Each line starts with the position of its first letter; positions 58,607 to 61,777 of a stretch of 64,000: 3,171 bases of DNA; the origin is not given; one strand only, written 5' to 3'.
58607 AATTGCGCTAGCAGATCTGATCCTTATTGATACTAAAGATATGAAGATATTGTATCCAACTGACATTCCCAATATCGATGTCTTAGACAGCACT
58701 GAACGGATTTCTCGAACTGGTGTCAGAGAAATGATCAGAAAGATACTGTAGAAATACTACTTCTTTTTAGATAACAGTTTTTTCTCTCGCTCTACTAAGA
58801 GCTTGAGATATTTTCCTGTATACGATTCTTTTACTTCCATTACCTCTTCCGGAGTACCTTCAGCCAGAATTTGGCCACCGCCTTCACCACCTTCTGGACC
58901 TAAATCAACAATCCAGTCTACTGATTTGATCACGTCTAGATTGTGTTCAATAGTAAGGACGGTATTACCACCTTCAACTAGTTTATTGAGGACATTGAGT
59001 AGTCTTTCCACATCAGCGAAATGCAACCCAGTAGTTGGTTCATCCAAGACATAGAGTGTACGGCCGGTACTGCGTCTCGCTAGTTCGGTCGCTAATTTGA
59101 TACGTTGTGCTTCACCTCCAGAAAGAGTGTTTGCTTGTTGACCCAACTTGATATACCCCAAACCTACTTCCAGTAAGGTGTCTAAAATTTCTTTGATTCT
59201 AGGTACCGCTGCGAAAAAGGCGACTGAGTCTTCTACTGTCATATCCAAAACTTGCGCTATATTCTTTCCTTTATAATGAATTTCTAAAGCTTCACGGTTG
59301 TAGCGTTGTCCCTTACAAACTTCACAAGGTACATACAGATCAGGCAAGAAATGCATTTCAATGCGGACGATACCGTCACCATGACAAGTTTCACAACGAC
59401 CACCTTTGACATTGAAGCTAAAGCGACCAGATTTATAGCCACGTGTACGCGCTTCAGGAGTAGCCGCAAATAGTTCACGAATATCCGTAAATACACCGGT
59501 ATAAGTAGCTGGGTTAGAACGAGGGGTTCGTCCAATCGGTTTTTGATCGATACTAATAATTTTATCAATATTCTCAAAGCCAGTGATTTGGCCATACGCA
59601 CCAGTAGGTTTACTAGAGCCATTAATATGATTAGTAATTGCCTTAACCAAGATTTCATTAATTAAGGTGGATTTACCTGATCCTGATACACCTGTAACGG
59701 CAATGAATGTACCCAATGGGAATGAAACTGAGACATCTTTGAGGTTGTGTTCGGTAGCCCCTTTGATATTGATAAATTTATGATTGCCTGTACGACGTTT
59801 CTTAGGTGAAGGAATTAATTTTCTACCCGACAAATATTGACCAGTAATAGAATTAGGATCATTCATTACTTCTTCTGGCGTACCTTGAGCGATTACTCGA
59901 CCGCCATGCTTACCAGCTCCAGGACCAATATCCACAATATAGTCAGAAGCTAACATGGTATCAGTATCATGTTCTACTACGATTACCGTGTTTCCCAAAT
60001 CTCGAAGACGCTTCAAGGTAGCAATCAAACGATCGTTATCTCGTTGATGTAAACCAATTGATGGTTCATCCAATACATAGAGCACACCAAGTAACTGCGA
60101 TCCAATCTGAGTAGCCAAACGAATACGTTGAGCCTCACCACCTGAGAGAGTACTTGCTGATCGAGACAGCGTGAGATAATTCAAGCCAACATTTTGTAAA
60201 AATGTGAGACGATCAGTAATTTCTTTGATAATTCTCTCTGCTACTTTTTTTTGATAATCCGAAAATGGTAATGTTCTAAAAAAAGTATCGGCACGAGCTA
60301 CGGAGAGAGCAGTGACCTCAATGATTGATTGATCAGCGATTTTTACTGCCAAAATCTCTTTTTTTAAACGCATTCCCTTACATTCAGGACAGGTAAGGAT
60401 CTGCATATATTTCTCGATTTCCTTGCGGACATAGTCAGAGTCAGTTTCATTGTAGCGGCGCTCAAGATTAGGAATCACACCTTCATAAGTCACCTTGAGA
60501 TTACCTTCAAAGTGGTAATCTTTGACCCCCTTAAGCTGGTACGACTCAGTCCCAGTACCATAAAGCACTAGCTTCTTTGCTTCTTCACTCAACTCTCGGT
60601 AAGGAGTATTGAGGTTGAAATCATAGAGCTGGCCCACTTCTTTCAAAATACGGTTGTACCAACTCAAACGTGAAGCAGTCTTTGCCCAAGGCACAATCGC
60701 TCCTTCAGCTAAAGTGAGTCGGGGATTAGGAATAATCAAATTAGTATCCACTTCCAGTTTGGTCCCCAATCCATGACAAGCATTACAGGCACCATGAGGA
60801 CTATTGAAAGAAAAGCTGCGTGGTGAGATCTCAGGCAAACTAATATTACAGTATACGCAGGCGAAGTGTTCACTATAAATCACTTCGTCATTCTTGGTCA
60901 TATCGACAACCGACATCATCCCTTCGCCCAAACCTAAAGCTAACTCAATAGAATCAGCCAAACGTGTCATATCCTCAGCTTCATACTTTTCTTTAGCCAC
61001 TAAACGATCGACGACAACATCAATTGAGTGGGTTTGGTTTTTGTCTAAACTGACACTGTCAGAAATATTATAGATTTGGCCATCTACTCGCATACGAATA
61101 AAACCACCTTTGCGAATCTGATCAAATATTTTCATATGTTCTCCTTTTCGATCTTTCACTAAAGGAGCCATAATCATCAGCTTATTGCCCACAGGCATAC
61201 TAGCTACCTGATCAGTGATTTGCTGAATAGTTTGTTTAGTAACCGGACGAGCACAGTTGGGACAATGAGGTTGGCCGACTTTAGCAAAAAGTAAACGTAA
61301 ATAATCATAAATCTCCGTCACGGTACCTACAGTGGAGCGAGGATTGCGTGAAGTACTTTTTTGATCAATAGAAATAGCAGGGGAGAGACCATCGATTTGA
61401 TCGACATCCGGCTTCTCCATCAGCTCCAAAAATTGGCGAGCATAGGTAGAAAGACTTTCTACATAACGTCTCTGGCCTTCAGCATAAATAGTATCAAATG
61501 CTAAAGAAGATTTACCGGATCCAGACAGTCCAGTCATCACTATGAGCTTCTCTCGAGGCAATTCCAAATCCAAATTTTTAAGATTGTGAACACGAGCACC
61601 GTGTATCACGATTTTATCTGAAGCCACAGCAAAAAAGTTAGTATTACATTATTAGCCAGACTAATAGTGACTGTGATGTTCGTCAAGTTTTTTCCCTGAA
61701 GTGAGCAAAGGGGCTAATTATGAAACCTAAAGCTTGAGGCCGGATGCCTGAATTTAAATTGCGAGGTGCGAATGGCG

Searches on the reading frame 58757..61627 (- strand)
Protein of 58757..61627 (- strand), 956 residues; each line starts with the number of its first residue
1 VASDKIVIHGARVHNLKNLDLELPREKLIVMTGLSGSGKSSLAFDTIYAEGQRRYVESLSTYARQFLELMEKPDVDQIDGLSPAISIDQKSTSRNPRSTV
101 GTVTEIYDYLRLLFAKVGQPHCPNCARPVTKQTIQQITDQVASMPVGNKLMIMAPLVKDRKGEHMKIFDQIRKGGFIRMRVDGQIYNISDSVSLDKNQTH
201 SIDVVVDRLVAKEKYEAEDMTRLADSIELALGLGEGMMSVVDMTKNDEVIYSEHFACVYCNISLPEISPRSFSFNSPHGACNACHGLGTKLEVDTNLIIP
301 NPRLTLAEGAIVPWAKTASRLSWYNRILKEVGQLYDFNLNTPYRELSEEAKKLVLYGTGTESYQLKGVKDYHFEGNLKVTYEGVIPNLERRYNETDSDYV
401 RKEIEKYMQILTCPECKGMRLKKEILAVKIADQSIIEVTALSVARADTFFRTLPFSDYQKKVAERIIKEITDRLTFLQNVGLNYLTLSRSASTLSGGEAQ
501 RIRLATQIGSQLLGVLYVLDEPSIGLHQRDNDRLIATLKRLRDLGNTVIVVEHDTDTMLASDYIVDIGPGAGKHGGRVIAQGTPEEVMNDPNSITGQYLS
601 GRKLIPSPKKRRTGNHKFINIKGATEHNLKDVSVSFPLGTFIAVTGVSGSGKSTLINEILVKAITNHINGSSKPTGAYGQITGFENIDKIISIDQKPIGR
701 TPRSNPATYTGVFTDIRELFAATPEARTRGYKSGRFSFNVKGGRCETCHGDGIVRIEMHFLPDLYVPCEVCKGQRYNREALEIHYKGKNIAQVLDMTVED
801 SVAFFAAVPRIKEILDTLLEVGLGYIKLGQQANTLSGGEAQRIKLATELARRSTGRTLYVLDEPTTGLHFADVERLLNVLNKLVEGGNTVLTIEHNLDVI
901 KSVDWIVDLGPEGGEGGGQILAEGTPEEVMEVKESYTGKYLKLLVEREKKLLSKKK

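Call 54: search_protein_families(library=pfam, proteins=[window:58757-61627:-], max_evalue=0.0001)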
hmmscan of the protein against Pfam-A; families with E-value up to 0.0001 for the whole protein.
window:58757-61627:- (956 aa): 13 families
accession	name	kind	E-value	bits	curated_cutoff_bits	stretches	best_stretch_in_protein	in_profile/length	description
PF17760.6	UvrA_inter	-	1.1e-36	125.5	23.3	1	132-241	1-106/109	UvrA interaction domain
PF17755.6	UvrA_DNA-bind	-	2.5e-35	121.6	23.2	1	294-406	1-110/110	UvrA DNA-binding domain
PF00005.33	ABC_tran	-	7.9e-23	82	25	1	793-866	71-137/137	ABC transporter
PF02463.25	SMC_N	-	4.2e-10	39.9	40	0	832-903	134-205/220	RecF/RecN/SMC N terminal domain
PF12399.14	BCA_ABC_TP_C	-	2.1e-08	34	25.5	0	577-591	1-15/27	Branched-chain amino acid ATP-binding cassette transporter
PF13555.12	AAA_29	-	3.6e-07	30.3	27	0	633-672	16-58/61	P-loop containing region of AAA domain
PF03193.22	RsgA_GTPase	-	8.8e-07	29.3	30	0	616-665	84-134/174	RsgA GTPase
PF13191.12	AAA_16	-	9.5e-07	29.9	32.6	0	640-666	25-51/167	AAA ATPase domain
PF20703.3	nSTAND1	-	3.3e-06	27.4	27.1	0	640-672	34-66/379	Novel STAND NTPase 1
PF13304.12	AAA_21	-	7.4e-06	26.7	27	0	841-887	244-290/304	AAA domain, putative AbiEii toxin, Type IV TA system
PF13476.12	AAA_23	-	2.5e-05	25.4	27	0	5-42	1-35/201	AAA domain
PF13671.12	AAA_33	-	8.4e-05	23.3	27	0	28-43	1-16/143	AAA domain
PF13401.12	AAA_22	-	9.3e-05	23.2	27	0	640-660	6-26/130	AAA domain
